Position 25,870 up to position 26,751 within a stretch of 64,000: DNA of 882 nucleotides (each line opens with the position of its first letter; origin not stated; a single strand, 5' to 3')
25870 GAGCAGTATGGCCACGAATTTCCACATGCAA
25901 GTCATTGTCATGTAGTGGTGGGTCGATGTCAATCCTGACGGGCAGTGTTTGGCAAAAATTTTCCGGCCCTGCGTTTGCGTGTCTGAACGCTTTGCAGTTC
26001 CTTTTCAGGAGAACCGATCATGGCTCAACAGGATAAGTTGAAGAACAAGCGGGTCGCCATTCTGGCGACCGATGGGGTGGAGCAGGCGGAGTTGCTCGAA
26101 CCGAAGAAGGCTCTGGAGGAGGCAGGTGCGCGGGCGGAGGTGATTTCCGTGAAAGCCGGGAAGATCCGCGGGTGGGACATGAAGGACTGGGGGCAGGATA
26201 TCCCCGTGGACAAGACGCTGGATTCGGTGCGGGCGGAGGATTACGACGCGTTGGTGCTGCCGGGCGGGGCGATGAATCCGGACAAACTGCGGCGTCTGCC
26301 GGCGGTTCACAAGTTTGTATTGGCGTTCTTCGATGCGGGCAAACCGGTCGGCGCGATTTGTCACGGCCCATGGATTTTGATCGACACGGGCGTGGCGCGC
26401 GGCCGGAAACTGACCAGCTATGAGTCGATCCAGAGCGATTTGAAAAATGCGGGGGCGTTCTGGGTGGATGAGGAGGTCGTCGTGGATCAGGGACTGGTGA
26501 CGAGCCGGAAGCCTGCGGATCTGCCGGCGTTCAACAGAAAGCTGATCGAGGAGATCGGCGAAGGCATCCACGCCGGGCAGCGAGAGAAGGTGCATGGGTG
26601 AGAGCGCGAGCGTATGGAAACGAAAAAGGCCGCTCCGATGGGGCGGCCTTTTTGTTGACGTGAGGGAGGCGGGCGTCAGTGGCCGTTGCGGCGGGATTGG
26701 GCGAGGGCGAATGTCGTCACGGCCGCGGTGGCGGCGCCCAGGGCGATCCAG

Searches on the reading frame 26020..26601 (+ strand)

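Call 16: search_protein_families(library=pfam, proteins=[window:26020-26601:+], max_evalue=0.01)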
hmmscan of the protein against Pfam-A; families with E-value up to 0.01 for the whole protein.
window:26020-26601:+ (193 aa): 2 families
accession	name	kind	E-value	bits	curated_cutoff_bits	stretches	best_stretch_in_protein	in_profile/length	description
PF01965.30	DJ-1_PfpI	-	1.8e-52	177.9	26.6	1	10-178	1-165/165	DJ-1/PfpI family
PF18011.7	Catalase_C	-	2e-06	27.9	24.6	1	11-124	4-114/150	C-terminal domain found in long catalases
